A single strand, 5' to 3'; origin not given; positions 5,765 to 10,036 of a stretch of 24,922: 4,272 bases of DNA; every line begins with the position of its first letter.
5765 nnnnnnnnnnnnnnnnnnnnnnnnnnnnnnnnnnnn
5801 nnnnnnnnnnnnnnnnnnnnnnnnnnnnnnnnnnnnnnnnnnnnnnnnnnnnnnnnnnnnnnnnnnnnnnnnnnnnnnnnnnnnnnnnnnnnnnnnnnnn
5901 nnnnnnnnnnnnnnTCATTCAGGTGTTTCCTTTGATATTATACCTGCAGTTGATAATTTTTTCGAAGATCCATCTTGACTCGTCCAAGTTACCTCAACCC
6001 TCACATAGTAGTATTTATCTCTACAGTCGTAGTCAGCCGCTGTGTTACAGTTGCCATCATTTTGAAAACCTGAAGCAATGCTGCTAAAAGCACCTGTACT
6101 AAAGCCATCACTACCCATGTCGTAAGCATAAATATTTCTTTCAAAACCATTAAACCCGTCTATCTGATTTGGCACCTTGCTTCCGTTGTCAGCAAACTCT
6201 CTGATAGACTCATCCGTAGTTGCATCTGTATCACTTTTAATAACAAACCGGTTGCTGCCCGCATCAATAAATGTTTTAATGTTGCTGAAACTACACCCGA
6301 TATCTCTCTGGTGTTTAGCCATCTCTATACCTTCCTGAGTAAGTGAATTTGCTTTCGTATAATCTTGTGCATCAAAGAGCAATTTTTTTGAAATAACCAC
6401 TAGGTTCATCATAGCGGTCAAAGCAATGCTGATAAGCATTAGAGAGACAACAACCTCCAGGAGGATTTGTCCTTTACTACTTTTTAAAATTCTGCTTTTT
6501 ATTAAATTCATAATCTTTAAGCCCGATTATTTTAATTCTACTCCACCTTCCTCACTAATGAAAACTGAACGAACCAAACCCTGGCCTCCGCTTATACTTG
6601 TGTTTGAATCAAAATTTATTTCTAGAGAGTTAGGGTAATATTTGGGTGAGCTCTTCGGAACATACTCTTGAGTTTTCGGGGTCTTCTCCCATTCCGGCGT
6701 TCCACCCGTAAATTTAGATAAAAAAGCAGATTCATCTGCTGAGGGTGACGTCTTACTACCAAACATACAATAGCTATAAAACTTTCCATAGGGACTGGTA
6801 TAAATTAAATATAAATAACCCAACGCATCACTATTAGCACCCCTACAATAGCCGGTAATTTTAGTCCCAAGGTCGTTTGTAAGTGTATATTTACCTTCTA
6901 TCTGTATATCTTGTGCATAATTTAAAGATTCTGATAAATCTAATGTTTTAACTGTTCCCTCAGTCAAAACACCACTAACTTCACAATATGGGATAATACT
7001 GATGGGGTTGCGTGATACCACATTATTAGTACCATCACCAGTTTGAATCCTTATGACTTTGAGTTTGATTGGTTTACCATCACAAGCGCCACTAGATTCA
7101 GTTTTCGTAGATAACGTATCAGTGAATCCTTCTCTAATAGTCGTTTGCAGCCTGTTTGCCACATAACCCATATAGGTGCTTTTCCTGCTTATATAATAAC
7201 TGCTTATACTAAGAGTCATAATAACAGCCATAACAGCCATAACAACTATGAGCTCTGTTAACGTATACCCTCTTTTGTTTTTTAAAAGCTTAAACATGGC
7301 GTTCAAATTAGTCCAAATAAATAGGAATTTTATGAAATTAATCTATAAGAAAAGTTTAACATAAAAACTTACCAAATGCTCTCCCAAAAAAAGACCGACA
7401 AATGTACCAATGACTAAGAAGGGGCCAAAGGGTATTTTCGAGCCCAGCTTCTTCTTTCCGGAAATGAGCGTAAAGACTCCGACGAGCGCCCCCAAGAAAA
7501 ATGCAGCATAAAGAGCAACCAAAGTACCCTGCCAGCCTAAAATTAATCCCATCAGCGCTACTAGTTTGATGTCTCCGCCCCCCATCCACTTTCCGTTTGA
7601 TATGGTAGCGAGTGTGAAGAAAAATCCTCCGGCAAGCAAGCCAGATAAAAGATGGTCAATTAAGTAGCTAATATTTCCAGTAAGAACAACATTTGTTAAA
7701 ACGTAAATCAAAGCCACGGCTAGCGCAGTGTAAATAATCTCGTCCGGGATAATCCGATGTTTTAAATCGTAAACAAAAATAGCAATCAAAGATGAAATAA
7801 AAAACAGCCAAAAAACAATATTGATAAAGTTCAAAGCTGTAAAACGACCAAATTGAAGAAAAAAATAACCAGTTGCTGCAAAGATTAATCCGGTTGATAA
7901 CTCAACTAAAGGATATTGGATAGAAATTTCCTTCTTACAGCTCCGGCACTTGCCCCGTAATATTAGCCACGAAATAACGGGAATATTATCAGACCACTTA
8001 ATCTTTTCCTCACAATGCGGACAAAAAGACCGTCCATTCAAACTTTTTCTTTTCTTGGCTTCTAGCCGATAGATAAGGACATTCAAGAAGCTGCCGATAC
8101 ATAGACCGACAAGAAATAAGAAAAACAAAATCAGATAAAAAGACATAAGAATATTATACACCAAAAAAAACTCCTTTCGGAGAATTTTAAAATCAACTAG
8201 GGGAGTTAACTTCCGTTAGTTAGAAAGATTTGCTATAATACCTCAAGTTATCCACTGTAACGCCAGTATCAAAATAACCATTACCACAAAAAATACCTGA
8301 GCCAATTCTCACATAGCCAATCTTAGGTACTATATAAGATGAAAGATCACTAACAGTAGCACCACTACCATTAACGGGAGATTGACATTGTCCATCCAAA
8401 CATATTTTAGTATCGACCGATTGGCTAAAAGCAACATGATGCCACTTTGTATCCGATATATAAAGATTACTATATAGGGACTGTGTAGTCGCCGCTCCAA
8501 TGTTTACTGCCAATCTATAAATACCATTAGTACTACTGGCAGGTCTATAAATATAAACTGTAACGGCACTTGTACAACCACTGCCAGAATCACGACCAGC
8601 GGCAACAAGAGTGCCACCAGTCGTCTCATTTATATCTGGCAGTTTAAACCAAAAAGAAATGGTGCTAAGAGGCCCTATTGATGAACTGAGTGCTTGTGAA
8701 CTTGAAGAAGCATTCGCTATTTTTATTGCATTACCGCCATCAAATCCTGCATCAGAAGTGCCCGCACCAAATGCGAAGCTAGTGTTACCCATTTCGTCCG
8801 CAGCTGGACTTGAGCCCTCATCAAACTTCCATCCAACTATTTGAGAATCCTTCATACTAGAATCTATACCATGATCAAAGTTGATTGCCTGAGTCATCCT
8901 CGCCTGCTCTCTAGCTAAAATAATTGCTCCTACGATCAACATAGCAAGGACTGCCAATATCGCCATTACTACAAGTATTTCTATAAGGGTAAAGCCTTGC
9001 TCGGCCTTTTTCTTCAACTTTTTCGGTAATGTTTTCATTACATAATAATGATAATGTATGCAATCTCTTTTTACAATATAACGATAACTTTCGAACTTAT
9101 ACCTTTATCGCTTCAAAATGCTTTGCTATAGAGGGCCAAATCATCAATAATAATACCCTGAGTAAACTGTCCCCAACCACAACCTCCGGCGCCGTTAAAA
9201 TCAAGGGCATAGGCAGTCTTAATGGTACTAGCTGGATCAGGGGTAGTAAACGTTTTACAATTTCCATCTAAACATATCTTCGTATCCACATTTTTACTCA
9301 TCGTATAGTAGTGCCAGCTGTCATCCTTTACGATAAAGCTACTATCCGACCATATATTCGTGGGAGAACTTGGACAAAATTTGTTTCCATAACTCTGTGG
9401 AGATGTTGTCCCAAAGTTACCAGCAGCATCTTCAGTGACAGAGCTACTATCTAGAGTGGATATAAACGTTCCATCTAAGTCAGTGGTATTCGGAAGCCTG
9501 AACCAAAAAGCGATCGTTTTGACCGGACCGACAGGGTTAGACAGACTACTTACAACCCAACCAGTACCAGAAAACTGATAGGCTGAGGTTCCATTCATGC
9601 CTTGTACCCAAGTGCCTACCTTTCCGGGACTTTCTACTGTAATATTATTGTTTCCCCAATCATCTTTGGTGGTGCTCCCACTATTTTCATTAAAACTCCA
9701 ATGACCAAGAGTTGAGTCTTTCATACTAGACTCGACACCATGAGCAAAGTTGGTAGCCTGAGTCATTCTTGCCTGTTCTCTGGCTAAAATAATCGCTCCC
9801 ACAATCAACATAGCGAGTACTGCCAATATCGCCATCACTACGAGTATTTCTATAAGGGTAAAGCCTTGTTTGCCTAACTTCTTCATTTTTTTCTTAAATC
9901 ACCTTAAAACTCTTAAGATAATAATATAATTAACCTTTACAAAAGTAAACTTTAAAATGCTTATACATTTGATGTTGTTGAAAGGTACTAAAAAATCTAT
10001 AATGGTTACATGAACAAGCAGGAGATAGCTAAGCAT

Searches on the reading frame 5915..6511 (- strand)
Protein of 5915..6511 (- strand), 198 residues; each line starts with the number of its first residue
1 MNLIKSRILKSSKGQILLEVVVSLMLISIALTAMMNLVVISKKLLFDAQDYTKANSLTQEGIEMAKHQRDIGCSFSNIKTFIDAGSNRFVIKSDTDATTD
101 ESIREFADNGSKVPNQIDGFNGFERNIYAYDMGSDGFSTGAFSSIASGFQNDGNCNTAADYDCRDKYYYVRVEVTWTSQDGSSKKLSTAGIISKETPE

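Call 4: search_protein_families(library=pfam, proteins=[window:5915-6511:-], max_evalue=0.01)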
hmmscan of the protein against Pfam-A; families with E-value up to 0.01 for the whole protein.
window:5915-6511:- (198 aa): 1 family
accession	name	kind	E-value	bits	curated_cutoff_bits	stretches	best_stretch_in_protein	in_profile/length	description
PF07963.17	N_methyl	-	0.0038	17.2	21.2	1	10-34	2-26/27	Prokaryotic N-terminal methylation motif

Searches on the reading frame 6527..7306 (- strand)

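Call 4: search_protein_families(library=pfam, proteins=[window:6527-7306:-], max_evalue=0.01)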
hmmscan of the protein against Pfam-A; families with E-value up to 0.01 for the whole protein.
window:6527-7306:- (259 aa): 1 family
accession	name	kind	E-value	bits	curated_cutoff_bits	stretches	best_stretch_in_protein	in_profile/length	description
PF07963.17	N_methyl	-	4.3e-07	29.7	21.2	1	9-32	2-25/27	Prokaryotic N-terminal methylation motif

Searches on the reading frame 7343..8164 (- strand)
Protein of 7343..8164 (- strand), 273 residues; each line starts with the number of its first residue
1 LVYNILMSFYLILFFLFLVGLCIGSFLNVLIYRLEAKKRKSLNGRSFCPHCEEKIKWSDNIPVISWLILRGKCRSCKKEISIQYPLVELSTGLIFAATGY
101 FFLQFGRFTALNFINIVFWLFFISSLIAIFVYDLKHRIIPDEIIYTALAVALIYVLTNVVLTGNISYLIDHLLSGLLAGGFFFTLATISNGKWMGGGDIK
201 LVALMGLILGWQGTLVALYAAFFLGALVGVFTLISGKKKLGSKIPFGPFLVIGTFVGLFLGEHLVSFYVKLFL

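Call 4: search_protein_families(library=pfam, proteins=[window:7343-8164:-], max_evalue=0.01)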
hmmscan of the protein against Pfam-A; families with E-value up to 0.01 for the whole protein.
window:7343-8164:- (273 aa): 2 families
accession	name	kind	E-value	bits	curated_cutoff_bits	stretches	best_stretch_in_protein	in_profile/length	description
PF06750.18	A24_N_bact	-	2.1e-33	114.7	23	1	18-100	1-82/84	Bacterial Peptidase A24 N-terminal domain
PF01478.23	Peptidase_A24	-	1e-17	64.9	26.5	1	120-230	1-104/104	Type IV leader peptidase family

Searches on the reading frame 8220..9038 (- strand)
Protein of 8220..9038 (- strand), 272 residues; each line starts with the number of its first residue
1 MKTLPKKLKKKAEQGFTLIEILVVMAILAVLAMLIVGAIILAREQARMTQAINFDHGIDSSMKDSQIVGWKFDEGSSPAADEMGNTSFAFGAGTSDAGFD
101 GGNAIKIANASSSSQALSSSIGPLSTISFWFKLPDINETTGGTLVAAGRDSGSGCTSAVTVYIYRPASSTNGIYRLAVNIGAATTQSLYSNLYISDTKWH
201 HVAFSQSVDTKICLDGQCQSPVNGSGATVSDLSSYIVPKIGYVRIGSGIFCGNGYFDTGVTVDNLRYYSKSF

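Call 4: search_protein_families(library=pfam, proteins=[window:8220-9038:-], max_evalue=0.01)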
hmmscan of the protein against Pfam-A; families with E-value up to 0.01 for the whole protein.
window:8220-9038:- (272 aa): 2 families
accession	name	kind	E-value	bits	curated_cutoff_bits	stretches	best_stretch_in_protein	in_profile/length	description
PF07963.17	N_methyl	-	5.6e-08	32.5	21.2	1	11-35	2-26/27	Prokaryotic N-terminal methylation motif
PF13385.13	Laminin_G_3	-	2.7e-06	28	27.6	1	103-249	5-125/151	Concanavalin A-like lectin/glucanases superfamily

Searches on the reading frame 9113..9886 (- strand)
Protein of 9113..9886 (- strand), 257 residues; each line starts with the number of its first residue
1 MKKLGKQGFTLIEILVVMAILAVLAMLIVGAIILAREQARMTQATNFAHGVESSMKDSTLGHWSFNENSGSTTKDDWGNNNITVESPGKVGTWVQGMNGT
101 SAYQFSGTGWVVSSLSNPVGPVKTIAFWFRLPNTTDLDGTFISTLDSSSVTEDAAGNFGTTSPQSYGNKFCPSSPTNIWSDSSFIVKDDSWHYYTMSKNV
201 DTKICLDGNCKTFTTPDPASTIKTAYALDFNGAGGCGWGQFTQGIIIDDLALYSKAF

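Call 4: search_protein_families(library=pfam, proteins=[window:9113-9886:-], max_evalue=0.01)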
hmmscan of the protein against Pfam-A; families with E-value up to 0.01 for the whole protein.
window:9113-9886:- (257 aa): 1 family
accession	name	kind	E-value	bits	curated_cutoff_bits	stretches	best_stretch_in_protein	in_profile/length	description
PF07963.17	N_methyl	-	3.7e-07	29.9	21.2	1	6-28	4-26/27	Prokaryotic N-terminal methylation motif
